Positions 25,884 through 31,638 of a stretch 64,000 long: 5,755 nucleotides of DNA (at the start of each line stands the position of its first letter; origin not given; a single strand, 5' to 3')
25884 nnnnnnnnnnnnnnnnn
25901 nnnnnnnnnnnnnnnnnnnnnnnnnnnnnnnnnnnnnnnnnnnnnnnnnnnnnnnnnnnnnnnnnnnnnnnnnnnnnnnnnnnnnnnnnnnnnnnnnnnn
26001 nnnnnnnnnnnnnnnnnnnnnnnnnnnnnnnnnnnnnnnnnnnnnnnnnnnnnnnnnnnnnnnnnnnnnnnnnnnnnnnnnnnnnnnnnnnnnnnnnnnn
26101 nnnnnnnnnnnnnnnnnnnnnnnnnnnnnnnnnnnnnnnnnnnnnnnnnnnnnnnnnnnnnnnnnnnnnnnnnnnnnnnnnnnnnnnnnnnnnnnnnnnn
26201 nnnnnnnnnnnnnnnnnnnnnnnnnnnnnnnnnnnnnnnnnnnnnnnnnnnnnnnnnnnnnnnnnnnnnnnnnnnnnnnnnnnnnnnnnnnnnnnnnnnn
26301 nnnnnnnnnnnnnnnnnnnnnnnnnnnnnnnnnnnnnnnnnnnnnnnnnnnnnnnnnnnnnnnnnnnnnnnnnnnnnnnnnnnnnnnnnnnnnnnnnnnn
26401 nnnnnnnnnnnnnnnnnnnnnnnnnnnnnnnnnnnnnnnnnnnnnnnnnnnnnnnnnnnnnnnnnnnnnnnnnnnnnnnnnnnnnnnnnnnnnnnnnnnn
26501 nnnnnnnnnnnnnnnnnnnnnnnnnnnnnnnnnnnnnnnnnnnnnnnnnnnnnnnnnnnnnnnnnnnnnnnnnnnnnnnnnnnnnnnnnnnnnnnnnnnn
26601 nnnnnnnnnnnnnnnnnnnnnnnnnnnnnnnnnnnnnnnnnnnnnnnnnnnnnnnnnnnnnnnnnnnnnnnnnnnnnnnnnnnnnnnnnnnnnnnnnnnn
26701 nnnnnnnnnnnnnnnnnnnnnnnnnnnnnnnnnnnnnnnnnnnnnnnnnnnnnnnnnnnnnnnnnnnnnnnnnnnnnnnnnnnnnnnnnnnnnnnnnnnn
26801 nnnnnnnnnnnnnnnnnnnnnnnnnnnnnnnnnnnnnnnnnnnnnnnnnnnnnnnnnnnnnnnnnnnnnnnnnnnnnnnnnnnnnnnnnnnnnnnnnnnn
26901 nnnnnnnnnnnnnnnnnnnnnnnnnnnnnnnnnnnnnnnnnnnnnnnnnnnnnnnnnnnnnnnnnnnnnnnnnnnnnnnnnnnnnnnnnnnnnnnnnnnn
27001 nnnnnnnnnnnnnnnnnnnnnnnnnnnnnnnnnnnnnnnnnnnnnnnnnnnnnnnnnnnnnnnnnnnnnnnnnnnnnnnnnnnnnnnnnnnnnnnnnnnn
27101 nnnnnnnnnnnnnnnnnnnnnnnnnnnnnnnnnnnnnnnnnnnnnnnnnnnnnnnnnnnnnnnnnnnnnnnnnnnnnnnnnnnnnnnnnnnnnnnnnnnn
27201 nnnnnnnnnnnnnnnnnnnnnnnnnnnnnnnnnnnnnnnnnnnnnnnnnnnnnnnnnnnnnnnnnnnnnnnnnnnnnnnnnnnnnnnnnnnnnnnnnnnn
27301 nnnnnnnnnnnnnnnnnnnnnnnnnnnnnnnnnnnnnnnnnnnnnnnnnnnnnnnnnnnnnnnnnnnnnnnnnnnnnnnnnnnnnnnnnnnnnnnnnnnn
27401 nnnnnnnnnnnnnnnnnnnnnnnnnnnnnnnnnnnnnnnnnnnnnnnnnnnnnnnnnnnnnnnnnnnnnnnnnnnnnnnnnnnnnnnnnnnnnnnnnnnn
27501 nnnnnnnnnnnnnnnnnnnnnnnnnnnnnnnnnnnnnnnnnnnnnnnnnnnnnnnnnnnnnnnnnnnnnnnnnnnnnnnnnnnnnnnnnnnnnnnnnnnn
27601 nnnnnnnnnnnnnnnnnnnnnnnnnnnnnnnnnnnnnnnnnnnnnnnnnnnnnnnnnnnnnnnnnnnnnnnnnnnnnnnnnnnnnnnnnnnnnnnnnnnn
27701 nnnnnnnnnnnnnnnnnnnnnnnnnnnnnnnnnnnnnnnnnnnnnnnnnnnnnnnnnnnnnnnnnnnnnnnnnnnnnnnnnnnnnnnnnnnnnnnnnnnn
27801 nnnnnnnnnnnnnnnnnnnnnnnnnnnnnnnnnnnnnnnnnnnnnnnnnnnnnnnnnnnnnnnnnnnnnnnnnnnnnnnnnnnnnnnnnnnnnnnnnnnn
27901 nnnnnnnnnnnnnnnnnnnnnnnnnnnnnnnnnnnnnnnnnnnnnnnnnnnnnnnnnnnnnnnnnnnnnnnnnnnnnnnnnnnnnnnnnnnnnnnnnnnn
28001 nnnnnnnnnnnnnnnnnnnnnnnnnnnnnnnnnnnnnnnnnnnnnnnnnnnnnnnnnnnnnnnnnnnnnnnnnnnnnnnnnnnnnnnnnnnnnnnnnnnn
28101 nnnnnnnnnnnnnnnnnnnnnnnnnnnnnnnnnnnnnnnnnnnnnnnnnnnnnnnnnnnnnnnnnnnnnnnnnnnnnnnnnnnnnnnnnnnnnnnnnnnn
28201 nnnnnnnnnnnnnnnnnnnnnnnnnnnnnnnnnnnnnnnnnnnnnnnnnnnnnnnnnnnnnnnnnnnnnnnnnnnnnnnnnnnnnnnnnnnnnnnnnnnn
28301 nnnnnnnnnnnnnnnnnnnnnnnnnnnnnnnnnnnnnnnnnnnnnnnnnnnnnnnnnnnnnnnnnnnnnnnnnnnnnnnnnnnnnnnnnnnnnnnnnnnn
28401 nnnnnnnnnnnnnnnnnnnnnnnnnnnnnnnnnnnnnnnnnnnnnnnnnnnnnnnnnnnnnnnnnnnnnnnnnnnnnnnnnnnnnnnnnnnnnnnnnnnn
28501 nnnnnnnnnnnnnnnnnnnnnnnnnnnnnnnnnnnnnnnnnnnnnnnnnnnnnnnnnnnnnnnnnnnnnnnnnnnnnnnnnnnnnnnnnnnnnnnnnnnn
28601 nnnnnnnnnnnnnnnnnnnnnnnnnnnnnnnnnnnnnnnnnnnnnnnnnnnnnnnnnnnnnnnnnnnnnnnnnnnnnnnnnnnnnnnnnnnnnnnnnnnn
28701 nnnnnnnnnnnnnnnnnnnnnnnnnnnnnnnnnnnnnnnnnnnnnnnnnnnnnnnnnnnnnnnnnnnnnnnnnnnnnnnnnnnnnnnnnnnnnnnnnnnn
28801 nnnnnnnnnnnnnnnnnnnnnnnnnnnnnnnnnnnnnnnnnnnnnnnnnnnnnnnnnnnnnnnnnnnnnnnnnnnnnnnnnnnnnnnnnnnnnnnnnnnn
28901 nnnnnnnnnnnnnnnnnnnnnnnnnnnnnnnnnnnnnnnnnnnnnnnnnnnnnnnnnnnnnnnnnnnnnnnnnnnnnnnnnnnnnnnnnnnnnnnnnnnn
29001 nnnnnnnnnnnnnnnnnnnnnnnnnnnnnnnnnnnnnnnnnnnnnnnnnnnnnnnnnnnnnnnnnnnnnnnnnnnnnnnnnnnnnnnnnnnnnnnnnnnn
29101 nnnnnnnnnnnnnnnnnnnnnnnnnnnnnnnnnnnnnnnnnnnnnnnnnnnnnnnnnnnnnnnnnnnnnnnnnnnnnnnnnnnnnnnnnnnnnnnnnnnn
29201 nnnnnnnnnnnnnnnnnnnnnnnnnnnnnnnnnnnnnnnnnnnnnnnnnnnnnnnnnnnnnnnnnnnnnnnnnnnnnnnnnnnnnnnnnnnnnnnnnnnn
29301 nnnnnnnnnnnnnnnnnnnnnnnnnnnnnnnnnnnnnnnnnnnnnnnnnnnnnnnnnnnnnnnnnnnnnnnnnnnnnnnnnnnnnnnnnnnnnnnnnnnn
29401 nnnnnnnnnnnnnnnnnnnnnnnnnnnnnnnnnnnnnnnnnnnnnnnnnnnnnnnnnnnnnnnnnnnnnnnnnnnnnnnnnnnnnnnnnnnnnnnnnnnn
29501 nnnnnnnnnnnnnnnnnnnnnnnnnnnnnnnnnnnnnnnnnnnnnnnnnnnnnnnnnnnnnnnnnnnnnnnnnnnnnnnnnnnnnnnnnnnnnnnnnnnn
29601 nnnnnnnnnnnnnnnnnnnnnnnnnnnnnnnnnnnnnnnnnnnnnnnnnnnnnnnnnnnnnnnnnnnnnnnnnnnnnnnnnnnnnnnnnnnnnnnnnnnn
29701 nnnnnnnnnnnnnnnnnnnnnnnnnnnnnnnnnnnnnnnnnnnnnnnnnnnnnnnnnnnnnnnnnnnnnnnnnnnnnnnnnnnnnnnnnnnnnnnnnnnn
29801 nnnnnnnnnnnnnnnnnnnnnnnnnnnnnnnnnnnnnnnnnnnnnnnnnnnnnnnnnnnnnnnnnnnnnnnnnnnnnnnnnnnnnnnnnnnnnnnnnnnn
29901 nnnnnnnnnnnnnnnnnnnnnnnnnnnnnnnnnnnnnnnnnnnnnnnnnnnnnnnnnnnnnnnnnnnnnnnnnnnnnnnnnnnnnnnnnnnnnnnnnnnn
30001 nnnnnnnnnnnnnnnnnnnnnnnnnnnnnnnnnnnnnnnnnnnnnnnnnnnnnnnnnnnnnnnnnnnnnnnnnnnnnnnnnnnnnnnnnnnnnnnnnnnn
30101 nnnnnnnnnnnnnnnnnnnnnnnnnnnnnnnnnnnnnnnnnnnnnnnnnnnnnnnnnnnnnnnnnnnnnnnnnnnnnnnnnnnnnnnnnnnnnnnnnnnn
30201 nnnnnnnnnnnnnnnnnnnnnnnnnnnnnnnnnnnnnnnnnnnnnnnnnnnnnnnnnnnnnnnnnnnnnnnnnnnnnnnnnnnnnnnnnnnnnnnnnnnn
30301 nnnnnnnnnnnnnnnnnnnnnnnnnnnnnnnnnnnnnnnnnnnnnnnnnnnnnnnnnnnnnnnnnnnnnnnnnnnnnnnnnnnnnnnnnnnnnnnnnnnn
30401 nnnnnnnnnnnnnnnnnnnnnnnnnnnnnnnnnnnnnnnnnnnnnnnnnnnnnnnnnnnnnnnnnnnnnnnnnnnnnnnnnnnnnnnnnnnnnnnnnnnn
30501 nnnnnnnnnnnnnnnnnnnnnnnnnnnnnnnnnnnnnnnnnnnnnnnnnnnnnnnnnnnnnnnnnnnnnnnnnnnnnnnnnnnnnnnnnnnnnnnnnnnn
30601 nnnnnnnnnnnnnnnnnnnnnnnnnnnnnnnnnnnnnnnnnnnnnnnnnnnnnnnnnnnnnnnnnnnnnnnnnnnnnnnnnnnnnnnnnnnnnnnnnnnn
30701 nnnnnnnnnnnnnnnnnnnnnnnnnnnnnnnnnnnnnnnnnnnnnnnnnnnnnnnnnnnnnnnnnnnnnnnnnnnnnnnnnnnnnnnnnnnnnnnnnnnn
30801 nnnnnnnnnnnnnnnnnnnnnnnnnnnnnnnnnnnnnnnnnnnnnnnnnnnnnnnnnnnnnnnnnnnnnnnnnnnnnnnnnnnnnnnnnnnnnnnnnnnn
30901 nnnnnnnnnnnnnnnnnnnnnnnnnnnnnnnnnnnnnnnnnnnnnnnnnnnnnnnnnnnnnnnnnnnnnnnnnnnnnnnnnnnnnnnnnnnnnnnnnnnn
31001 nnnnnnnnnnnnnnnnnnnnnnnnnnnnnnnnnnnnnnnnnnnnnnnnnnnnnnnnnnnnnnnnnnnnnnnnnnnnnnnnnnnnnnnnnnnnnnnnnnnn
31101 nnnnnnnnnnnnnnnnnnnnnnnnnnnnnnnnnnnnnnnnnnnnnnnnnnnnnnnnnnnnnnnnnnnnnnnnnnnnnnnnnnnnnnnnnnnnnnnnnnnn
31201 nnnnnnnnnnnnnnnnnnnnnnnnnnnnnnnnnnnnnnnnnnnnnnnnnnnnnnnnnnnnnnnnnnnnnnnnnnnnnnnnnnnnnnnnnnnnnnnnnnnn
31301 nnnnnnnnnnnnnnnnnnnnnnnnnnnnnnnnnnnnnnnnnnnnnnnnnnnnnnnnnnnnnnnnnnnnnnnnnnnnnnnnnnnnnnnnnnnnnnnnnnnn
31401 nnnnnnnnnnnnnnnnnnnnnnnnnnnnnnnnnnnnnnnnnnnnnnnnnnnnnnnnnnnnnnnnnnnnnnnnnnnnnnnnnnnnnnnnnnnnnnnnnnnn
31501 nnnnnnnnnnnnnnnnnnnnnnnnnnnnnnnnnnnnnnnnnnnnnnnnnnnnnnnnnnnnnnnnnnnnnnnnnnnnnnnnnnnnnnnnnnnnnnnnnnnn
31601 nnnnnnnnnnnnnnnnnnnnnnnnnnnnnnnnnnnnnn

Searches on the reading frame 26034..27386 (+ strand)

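Call 56: search_protein_families(library=pfam, max_evalue=0.00001, proteins=[window:26034-27386:+])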
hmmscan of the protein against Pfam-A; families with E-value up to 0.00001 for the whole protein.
window:26034-27386:+ (450 aa): 2 families
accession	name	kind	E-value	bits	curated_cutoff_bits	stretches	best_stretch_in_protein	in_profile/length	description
PF08328.16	ASL_C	-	3.5e-42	143.5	35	1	328-442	1-115/115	Adenylosuccinate lyase C-terminal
PF00206.25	Lyase_1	-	4e-41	141.9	27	1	14-309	2-305/312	Lyase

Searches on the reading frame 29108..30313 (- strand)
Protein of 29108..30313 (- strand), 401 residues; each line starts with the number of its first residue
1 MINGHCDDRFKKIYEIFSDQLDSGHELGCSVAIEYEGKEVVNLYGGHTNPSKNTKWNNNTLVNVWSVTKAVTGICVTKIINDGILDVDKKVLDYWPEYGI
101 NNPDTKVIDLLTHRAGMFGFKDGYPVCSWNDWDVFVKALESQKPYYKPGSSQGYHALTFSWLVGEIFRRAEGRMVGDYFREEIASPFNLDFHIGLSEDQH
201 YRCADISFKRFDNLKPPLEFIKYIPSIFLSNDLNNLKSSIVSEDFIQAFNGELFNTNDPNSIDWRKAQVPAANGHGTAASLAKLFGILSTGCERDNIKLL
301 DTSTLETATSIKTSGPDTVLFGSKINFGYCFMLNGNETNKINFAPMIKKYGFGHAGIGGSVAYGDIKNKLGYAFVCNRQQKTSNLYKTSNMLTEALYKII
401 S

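Call 56: search_protein_families(library=pfam, max_evalue=0.00001, proteins=[window:29108-30313:-])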
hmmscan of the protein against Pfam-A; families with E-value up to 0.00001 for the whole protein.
window:29108-30313:- (401 aa): 1 family
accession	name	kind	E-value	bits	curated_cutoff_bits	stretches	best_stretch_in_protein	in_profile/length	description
PF00144.29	Beta-lactamase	-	1.4e-50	172.8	27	1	16-382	4-315/329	Beta-lactamase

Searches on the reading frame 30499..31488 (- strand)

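Call 56: search_protein_families(library=pfam, max_evalue=0.00001, proteins=[window:30499-31488:-])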
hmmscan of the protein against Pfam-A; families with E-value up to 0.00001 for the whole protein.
window:30499-31488:- (329 aa): 1 family
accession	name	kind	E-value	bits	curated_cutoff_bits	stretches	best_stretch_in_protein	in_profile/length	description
PF02424.20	ApbE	-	1.1e-57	196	25.6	1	40-305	2-263/266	ApbE family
